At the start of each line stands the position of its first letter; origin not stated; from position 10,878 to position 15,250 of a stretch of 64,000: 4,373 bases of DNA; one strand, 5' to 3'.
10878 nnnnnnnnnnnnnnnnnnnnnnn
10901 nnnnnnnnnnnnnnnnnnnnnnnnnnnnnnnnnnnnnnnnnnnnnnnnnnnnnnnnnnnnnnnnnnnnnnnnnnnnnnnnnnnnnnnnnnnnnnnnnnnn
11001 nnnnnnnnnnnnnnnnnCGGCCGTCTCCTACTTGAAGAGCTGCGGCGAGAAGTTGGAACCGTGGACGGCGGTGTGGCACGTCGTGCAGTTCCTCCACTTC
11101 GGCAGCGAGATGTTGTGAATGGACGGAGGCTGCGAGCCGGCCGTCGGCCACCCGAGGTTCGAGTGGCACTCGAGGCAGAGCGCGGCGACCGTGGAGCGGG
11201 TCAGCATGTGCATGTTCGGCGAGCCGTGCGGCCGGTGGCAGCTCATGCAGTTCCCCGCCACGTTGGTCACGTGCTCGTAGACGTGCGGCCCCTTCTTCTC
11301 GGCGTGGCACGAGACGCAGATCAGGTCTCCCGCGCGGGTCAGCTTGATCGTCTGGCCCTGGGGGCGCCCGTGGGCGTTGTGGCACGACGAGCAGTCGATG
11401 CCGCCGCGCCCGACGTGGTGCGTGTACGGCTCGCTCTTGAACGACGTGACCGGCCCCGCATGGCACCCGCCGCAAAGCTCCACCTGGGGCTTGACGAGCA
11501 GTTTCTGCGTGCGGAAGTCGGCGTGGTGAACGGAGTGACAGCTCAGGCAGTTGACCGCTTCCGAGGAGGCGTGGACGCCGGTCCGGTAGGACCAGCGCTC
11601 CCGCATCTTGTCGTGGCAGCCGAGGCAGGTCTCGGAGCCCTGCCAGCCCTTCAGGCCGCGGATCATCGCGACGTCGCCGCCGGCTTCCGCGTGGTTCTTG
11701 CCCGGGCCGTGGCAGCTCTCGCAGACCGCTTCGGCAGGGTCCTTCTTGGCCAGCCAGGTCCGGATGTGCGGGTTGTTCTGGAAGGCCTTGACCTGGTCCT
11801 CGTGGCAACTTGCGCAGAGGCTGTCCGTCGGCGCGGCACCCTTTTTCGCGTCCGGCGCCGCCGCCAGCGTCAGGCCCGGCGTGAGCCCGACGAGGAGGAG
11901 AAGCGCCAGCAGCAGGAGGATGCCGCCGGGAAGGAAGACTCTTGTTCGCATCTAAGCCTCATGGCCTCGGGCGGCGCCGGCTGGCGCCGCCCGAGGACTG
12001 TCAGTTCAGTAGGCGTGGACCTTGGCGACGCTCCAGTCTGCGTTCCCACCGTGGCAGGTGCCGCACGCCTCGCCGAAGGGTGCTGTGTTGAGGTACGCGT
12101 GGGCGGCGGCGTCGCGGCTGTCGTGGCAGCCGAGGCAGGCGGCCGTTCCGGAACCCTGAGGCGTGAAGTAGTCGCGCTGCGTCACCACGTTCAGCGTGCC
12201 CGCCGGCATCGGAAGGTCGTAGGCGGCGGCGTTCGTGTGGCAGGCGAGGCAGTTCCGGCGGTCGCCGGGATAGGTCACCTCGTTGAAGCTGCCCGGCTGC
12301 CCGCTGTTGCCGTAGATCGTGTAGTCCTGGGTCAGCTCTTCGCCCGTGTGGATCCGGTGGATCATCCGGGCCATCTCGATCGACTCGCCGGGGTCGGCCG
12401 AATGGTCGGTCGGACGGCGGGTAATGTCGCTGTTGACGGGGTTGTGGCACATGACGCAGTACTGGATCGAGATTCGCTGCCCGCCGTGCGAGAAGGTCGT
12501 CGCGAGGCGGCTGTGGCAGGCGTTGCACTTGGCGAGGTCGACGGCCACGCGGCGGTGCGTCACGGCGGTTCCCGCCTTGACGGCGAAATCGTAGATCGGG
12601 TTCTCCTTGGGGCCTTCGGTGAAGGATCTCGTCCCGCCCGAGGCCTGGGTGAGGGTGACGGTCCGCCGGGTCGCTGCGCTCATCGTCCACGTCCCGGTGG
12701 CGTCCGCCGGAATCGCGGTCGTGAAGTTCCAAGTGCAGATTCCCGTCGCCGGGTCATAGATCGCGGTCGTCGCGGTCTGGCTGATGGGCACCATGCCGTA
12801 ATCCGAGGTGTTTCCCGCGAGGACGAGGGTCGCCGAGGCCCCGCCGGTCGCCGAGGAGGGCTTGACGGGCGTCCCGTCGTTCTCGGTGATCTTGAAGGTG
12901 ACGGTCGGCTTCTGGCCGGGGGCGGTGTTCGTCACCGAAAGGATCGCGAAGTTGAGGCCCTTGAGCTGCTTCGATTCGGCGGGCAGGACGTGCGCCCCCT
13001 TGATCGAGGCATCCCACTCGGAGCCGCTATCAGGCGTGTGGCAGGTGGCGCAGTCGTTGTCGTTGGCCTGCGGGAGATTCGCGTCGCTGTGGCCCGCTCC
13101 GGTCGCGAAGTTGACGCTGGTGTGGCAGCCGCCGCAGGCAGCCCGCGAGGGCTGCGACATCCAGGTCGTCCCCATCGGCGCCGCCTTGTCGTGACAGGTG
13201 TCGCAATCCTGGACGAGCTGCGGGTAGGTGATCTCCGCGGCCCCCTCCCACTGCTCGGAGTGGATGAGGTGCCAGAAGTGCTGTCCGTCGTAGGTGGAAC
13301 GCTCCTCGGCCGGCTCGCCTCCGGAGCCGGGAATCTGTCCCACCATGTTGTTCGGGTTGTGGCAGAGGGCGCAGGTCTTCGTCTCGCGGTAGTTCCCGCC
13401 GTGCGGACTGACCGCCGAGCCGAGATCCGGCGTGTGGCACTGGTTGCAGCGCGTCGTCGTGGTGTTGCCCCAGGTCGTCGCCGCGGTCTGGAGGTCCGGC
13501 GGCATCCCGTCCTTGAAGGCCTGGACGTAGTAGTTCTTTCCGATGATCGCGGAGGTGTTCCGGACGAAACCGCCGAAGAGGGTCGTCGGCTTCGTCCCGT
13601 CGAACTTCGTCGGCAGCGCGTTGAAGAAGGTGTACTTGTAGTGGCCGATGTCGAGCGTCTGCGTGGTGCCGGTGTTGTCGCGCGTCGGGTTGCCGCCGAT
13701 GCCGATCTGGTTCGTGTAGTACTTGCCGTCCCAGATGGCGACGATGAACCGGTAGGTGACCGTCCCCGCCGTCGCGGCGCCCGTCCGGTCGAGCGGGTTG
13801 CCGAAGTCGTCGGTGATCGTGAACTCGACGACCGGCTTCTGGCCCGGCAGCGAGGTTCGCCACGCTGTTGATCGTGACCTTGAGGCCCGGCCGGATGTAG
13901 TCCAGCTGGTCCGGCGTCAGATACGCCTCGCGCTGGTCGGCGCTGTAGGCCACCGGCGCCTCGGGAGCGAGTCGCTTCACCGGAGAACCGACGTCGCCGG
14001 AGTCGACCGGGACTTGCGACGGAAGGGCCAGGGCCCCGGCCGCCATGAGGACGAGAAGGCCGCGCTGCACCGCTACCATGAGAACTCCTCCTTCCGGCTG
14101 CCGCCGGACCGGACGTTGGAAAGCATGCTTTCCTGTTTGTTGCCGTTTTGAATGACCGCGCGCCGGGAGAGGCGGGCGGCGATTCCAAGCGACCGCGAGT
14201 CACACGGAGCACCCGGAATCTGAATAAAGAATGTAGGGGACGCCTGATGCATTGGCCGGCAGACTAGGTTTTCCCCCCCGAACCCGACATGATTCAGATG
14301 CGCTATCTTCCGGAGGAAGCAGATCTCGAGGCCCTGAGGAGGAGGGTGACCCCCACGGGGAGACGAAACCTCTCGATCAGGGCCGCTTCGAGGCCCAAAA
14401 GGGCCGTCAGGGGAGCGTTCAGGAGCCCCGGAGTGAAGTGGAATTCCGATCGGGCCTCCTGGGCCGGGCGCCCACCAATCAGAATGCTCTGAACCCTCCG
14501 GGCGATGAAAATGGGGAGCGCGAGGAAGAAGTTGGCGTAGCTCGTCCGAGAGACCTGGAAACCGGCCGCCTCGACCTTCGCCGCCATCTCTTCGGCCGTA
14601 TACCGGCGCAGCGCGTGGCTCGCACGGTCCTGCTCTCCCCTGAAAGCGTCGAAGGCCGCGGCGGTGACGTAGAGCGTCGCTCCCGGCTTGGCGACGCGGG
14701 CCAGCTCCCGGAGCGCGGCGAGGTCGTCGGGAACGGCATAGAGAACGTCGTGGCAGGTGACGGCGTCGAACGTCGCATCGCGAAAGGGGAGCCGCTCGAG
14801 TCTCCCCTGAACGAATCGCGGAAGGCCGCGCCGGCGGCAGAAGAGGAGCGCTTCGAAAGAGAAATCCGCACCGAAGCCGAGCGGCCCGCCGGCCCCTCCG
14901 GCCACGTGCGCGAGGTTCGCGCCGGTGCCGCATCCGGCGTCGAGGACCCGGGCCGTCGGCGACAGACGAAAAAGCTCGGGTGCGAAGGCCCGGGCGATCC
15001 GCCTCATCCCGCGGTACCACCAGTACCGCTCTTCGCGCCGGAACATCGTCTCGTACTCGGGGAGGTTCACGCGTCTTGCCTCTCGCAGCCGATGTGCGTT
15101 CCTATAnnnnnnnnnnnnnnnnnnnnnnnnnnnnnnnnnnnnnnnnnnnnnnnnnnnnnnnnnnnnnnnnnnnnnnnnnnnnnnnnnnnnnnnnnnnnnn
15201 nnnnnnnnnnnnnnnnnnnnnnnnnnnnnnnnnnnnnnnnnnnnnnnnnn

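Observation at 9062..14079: Complete MtrC-MtrA-MtrB-type decaheme porin-cytochrome conduit in a very GC-rich, apparently non-gammaproteobacterial genome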

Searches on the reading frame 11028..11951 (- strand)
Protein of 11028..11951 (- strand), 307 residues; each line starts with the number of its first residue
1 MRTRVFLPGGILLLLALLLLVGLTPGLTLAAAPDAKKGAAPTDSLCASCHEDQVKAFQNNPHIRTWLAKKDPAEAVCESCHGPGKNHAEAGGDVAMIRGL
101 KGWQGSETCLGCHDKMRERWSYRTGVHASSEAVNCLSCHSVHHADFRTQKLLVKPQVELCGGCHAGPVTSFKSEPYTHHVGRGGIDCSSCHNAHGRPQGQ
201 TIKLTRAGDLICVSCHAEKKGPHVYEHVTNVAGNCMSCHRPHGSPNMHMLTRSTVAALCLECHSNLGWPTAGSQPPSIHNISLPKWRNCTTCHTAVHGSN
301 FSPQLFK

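Call 6: search_protein_families(library=ncbifam, proteins=[window:11028-11951:-], max_evalue=0.01)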
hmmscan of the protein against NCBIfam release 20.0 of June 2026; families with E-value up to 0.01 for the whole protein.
window:11028-11951:- (307 aa): 12 families
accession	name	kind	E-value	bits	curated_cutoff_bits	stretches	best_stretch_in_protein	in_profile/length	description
TIGR03508.1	decahem_SO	subfamily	1.4e-60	205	192.2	1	44-301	3-256/258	DmsE family decaheme c-type cytochrome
NF041028.1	decahem_GSU2203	exception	1.3e-42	146.1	325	1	43-303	36-305/317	GSU2203 family decaheme c-type cytochrome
TIGR01905.1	paired_CXXCH_1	subfamily_domain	1.3e-25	89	25.2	3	232-265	6-38/41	doubled CXXCH domain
NF008659.0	PRK11659.1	equivalog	6.6e-15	55.3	184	2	42-165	45-168/188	cytochrome c nitrite reductase pentaheme subunit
TIGR03146.1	cyt_nit_nrfB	equivalog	5.8e-13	49.4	166.6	2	43-165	11-142/145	cytochrome c nitrite reductase pentaheme subunit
TIGR03153.1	cytochr_NrfH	equivalog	5.7e-07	29.7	134.2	0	40-84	25-62/138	cytochrome c nitrite reductase small subunit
NF041198.1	UshA_like_PCGU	equivalog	7.5e-06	24.8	275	1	76-117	474-512/519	UshA-like (seleno)protein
NF007906.0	PRK10617.1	equivalog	4.4e-05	23.4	349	1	13-150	24-162/200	cytochrome c-type protein NapC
NF045722.1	c3_cytochr_TmcA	equivalog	0.001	18.9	114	1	184-222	80-117/125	acidic tetraheme cytochrome c3 TmcA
TIGR04257.1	nanowire_3heme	domain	0.0016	18.6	40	0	254-295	25-60/75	c(7)-type cytochrome triheme domain-containing protein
TIGR02161.1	napC_nirT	subfamily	0.0017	18.2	310.6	1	15-151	17-154/185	periplasmic nitrate (or nitrite) reductase c-type cytochrome, NapC/NirT family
TIGR02162.1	torC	equivalog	0.0053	16.1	478.2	1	15-150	16-152/387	pentaheme c-type cytochrome TorC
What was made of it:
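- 11028..11951 (-): mtrA-like gene. It encodes a periplasmic DmsE/MtrA-family decaheme cytochrome of 307 aa with a signal peptide. TIGR03508 at 205 bits (cut-off 192.2) over residues 44-301 (call 6).
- On DmsE/MtrA decaheme cytochromes (TIGR03508): 205 bits against a cut-off of 192.2 (call 6).
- TIGR03508 does not separate MtrA from MtoA, PioA or DmsE (call 6).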

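Call 7: search_protein_families(library=pfam, proteins=[window:11028-11951:-], max_evalue=0.01)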
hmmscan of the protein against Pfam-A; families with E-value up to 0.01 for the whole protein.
window:11028-11951:- (307 aa): 7 families
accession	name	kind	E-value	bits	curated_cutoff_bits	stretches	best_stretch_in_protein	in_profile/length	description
PF09699.15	Paired_CXXCH_1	-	1.3e-32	111.6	20.6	3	231-265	5-38/41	Doubled CXXCH motif (Paired_CXXCH_1)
PF14522.11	Cytochrome_C7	-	3.8e-16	59.1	24.8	5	177-240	6-67/67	Cytochrome c7 and related cytochrome c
PF14537.11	Cytochrom_c3_2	-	2e-11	44.6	25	2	233-295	7-66/79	Cytochrome c3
PF22113.1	Mtrc-MtrF_II-IV_dom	-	4.8e-09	36.4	30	1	34-87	111-169/176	Outer membrane cytochrome MtrC/MtrF-like, domains II/IV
PF22678.1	Cytochrom_c_NrfB-like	-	4.9e-08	33.8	27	2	146-215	22-89/89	Cytochrome c-type protein NrfB-like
PF03264.19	Cytochrom_NNT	-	7.1e-08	32.8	24.1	1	15-150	8-143/174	NapC/NirT cytochrome c family, N-terminal region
PF02085.21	Cytochrom_CIII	-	2.2e-05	25.2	22.9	0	74-164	30-101/101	Class III cytochrome C family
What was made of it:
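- On OmcA/MtrC decaheme cytochromes (TIGR03507, PF22113): PF22113 matches twice (calls 6, 7).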

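Call 15: search_solved_structures(query=window:11028-11951:-, max_evalue=0.01)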
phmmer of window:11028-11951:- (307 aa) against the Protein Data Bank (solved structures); distinct sequences matched with E-value up to 0.01: 5.
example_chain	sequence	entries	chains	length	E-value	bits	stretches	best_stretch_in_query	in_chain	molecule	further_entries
6r2q_A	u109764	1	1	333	4.4e-29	104.7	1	45-301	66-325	Cystathionine beta-synthase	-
2ozy_A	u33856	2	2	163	1.5e-08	37.2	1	42-170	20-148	Cytochrome c-type protein nrfB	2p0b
6qvm_A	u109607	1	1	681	1.5e-06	30.6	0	76-120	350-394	Multiheme cytochrome cf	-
5ze8_A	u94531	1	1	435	0.0002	23.6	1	25-141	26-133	cytochrome c552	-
7tfs_A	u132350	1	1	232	0.0017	20.6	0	181-217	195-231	Cytochrome c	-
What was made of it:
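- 11028..11951 (-): It matches the solved MtrA 6R2Q_A at E = 4.4e-29 (call 15).
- On DmsE/MtrA decaheme cytochromes (TIGR03508): 6R2Q_A at E = 4.4e-29 (call 15).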

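Call 42: search_dna_similar(query=window:11028-11951:-, collection=plasmids, mode=protein, max_rows=25)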
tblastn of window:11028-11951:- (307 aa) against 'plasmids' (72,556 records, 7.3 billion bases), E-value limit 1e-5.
Records with a match: 1; places in all: 1; records where one place covers at least 80% of the query: 1.
Best place of each record, by identity: <60% 1.
By first word of the organism name: Photobacterium 1.
By predicted mobility (MOB-suite, as given by PLSDB): non-mobilizable 1.
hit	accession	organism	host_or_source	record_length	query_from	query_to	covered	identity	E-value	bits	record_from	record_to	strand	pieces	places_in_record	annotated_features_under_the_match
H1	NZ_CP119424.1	Photobacterium sp. DA100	-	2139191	46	300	83%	31.6%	1e-21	102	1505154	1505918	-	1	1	none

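Call 44: get_annotated_region(hit=H1, flank=7000)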
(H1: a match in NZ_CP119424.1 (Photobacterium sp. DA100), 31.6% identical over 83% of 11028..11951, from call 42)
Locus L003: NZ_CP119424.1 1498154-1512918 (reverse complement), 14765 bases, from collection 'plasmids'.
description: Photobacterium sp. DA100 plasmid pDA100, complete sequence
organism: Photobacterium sp. DA100 (NCBI taxid 3027472)
taxonomy: Bacteria; Pseudomonadota; Gammaproteobacteria; Vibrionales; Vibrionaceae; Photobacterium; Photobacterium sp. DA100
host: -; source: -; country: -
typing (MOB-suite, as given by PLSDB): non-mobilizable
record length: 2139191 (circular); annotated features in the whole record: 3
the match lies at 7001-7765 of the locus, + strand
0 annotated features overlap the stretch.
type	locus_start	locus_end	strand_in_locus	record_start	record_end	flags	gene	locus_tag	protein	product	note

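Call 46: search_protein_families(library=ncbifam, proteins=[L003:4591-6783:+, L003:6839-7795:+, L003:7806-9776:+], max_evalue=0.01)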
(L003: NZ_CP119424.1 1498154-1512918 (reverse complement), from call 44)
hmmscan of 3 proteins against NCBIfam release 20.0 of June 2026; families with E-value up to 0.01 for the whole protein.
L003:4591-6783:+ (730 aa): 5 families
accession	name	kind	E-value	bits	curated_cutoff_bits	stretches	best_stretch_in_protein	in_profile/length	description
TIGR03507.1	decahem_SO1788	subfamily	5.2e-117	392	209.3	1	51-724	4-672/672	OmcA/MtrC family decaheme c-type cytochrome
TIGR03153.1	cytochr_NrfH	equivalog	4.4e-06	26.8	134.2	1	200-319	27-133/138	cytochrome c nitrite reductase small subunit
NF041762.1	diheme_GEGP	equivalog_domain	0.0057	15.9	300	1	534-585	9-60/359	GEGP motif-containing diheme protein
NF047727.1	4hemeCytCCctA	equivalog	0.0059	16.7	180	0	524-582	9-66/109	tetraheme c-type cytochrome CctA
TIGR01904.2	GSu_C4xC__C2xCH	domain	0.0073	16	27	1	286-336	21-73/73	CxxxxCH/CxxCH domain c-type cytochrome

L003:6839-7795:+ (318 aa): 11 families
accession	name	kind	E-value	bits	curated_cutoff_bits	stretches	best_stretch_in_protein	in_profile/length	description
TIGR03508.1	decahem_SO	subfamily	2e-96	322.4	192.2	1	51-311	1-257/258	DmsE family decaheme c-type cytochrome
NF041028.1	decahem_GSU2203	exception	5.1e-64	216.5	325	1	38-282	24-257/317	GSU2203 family decaheme c-type cytochrome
TIGR01905.1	paired_CXXCH_1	subfamily_domain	6.8e-27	93.1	25.2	3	243-278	1-37/41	doubled CXXCH domain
NF008659.0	PRK11659.1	equivalog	3.2e-19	69.4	184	1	11-192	9-177/188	cytochrome c nitrite reductase pentaheme subunit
TIGR03146.1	cyt_nit_nrfB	equivalog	1e-14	55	166.6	1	48-185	7-144/145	cytochrome c nitrite reductase pentaheme subunit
NF049875.1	NetB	exception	9.1e-13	48.5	380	1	25-186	45-199/211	Nrf-like electron transfer protein NetB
NF045722.1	c3_cytochr_TmcA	equivalog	1.1e-05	25.2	114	1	173-238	55-117/125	acidic tetraheme cytochrome c3 TmcA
NF041198.1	UshA_like_PCGU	equivalog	0.00012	20.8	275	1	50-137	440-510/519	UshA-like (seleno)protein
TIGR03153.1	cytochr_NrfH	equivalog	0.00015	21.8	134.2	0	175-218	28-69/138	cytochrome c nitrite reductase small subunit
TIGR03507.1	decahem_SO1788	subfamily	0.00026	19.6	209.3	1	154-225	245-319/672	OmcA/MtrC family decaheme c-type cytochrome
NF045713.1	CxxCH_16_HmcA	equivalog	0.0011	17.7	400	0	77-213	123-257/541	sulfate respiration complex hexadecaheme cytochrome HmcA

L003:7806-9776:+ (656 aa): 1 family
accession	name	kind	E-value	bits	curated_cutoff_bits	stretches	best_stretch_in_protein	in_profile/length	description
TIGR03509.1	OMP_MtrB_PioB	subfamily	3.7e-165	551.1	240.05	1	50-655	1-661/662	MtrB/PioB family decaheme-associated outer membrane protein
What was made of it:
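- On MtrB/PioB outer-membrane proteins (TIGR03509, PF11854): The positive control, Photobacterium MtrB, scores 551 bits (call 46).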

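Call 47: find_homologous_proteins(query=L003:7806-9776:+, max_evalue=0.00001)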
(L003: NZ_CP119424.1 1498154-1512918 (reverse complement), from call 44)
Query L003:7806-9776:+ (656 aa): 69 proteins with E <= 0.00001 among 8000 candidates.
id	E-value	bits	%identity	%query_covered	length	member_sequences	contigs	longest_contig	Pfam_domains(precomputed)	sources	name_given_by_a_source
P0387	0.0e+0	1451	95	100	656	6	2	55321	PF11854.15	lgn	-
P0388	0.0e+0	1011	64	100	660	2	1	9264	PF11854.15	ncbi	-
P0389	4.7e-263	893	57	100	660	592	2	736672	PF11854.15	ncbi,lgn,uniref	ncbi:MtrB/PioB family decaheme-associated outer membrane protein [Vibrio vulnificus]|uniref:MtrB/Pio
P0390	1.4e-254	865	56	100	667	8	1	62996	PF11854.15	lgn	-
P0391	1.8e-252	858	56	100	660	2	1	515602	PF11854.15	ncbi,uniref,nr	ncbi:MtrB/PioB family decaheme-associated outer membrane protein [Vibrio sp. CAU 1672]|uniref:MtrB/P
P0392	3.2e-248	844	56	100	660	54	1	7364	PF11854.15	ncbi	-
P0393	1.2e-244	833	55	100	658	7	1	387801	PF11854.15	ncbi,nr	ncbi:MtrB/PioB family decaheme-associated outer membrane protein [Vibrio alginolyticus]|nr:MtrB/PioB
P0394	3.4e-243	828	54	100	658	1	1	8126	PF11854.15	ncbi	-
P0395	1.6e-242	826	55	100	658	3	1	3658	PF11854.15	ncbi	-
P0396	7.6e-242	823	54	100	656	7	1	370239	PF11854.15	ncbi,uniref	ncbi:MtrB/PioB family decaheme-associated outer membrane protein [Vibrio mediterranei]|uniref:MtrB/P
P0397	1.4e-241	822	55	100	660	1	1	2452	PF11854.15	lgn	-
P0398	5.4e-241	820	54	100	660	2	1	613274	PF11854.15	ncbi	ncbi:MtrB/PioB family decaheme-associated outer membrane protein [Vibrio sp. FJH11]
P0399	3.1e-240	818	53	100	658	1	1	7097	PF11854.15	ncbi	-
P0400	1.2e-239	816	54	100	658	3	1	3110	PF11854.15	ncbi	-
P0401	7.9e-235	800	52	100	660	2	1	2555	PF11854.15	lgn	-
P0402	1.1e-234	800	53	100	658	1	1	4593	PF11854.15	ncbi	-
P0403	4.1e-233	794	51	100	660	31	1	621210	PF11854.15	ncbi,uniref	ncbi:MtrB/PioB family decaheme-associated outer membrane protein [Vibrio diabolicus]|uniref:MtrB/Pio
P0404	5.4e-233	794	51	100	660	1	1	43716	PF11854.15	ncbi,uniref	ncbi:MtrB/PioB family decaheme-associated outer membrane protein [Vibrio alfacsensis]|uniref:MtrB/Pi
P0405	3.5e-232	791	51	100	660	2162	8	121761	PF11854.15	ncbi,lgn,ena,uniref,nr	ncbi:MtrB/PioB family decaheme-associated outer membrane protein [Vibrio parahaemolyticus]|uniref:Mt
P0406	6.2e-232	790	52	100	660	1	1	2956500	PF11854.15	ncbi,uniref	ncbi:MtrB/PioB family decaheme-associated outer membrane protein [Vibrio mytili]|uniref:MtrB/PioB fa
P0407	1.7e-230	786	49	100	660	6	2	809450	PF11854.15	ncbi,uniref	ncbi:MtrB/PioB family decaheme-associated outer membrane protein [Vibrio alfacsensis]|uniref:MtrB/Pi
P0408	1.2e-229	783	50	100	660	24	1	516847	PF11854.15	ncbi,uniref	ncbi:MtrB/PioB family decaheme-associated outer membrane protein [Vibrio sp. WZ-1]|uniref:MtrB/PioB 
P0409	4.0e-226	771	51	100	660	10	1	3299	PF11854.15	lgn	-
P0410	3.9e-221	755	51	100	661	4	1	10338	PF11854.15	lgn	-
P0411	1.2e-203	697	55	84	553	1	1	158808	PF11854.15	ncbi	-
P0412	3.0e-202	692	48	100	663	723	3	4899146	PF11854.15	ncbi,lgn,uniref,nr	ncbi:MtrB/PioB family decaheme-associated outer membrane protein [Aeromonas hydrophila]|uniref:MtrB/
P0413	4.2e-190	652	45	99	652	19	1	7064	PF11854.15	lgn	-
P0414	7.9e-188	645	46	100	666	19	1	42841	PF11854.15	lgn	-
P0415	2.5e-145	504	54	59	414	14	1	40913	PF11854.15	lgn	-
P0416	1.2e-48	185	26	100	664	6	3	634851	PF11854.15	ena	-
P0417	2.6e-48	184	25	100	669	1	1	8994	PF11854.15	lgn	-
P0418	6.7e-48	182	27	98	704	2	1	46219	PF11854.15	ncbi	-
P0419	4.4e-47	180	26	100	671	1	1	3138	PF11854.15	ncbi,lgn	-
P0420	5.4e-44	169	24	100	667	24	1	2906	PF11854.15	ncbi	ncbi:MAG: MtrB/PioB family decaheme-associated outer membrane protein [Shewanella sp.]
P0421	8.8e-44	169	25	100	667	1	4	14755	PF11854.15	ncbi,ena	-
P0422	2.1e-43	167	25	100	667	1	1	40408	PF11854.15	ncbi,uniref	ncbi:MtrB/PioB family decaheme-associated outer membrane protein [Shewanella seohaensis]|uniref:MtrB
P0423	2.2e-43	167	26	100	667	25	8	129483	PF11854.15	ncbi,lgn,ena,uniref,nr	ncbi:MAG: hypothetical protein DI594_08385 [Shewanella oneidensis]|uniref:MtrB/PioB family decaheme-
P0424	2.5e-43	167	25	100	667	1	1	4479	PF11854.15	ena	-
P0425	6.4e-43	166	25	100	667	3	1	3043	PF11854.15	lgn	-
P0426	7.6e-43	166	25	100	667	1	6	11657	PF11854.15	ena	-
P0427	7.9e-43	166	24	100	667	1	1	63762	PF11854.15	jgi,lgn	jgi:MtrB/PioB family decaheme-associated outer membrane protein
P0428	2.1e-42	164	25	100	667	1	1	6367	PF11854.15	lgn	-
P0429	3.1e-42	164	25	100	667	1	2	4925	PF11854.15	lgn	-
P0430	3.0e-40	157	27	74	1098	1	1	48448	PF14052.13,PF13505.13,PF11854.15,PF10082.16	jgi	-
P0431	3.6e-40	157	24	100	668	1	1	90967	PF11854.15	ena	-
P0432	1.8e-39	155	24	100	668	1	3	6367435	PF11854.15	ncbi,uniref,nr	ncbi:MtrB/PioB family decaheme-associated outer membrane protein [Shewanella sp. D64]|uniref:MtrB/Pi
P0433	3.8e-39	153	27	84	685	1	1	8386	PF11854.15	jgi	-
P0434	1.5e-38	151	24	100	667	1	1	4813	PF11854.15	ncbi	ncbi:MAG: MtrB/PioB family decaheme-associated outer membrane protein [Shewanella oncorhynchi]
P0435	1.6e-38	151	23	100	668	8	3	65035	PF11854.15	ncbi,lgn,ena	-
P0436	2.9e-38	151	27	72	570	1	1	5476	PF11854.15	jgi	-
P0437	1.7e-34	138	26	95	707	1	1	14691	PF11854.15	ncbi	-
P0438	2.3e-34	138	25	89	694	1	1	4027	PF11854.15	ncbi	ncbi:MAG: MtrB/PioB family decaheme-associated outer membrane protein [Gammaproteobacteria bacterium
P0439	6.8e-34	136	25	85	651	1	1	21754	PF11854.15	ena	-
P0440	6.3e-31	126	25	93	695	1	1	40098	PF11854.15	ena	-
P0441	1.7e-28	118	23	91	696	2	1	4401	PF13505.13,PF11854.15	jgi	jgi:MtrB/PioB family decaheme-associated outer membrane protein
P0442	1.3e-24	105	25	96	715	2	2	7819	PF11854.15,PF00593.31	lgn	-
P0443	3.7e-24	104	27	90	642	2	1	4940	PF11854.15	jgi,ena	-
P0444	5.2e-24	103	25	92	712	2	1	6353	PF11854.15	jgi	-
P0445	1.1e-22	99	25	96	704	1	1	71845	PF11854.15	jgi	-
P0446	1.8e-22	98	25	96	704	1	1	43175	PF11854.15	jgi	-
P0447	6.7e-22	96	24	95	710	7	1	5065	PF11854.15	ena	-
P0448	1.4e-20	92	25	92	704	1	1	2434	PF11854.15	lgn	-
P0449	2.0e-20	92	23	95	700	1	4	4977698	PF11854.15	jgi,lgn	-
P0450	3.1e-18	84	23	90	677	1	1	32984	PF10677.16,PF11854.15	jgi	jgi:MtrB/PioB family decaheme-associated outer membrane protein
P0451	6.4e-11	60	22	82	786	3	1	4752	PF11854.15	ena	-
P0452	5.4e-10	57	22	88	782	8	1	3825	PF11854.15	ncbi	-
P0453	5.7e-9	54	22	93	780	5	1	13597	PF11854.15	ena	-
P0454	7.3e-7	47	28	22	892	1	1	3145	PF11854.15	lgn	-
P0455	4.6e-6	44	22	65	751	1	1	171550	PF13505.13,PF11854.15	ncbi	-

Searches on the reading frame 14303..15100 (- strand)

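Call 65: search_protein_families(library=pfam, proteins=[window:14303-15100:-], max_evalue=0.00001)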
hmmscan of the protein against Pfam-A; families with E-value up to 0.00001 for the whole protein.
window:14303-15100:- (265 aa): 6 families
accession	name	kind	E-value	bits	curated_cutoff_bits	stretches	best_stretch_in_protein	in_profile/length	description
PF08241.18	Methyltransf_11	-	8.6e-19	68.4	21.2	1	53-144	1-94/95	Methyltransferase domain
PF13649.12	Methyltransf_25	-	2.2e-15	57.6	27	1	52-140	1-96/97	Methyltransferase domain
PF13847.12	Methyltransf_31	-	2.3e-13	50.5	27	1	49-149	4-113/145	Methyltransferase domain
PF13489.12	Methyltransf_23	-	3.9e-13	49.9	27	1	33-183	7-161/164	Methyltransferase domain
PF08242.18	Methyltransf_12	-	1.5e-09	38.9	30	1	53-143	1-98/98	Methyltransferase domain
PF01209.24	Ubie_methyltran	-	1.6e-08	34.6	20.1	1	37-146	36-152/233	ubiE/COQ5 methyltransferase family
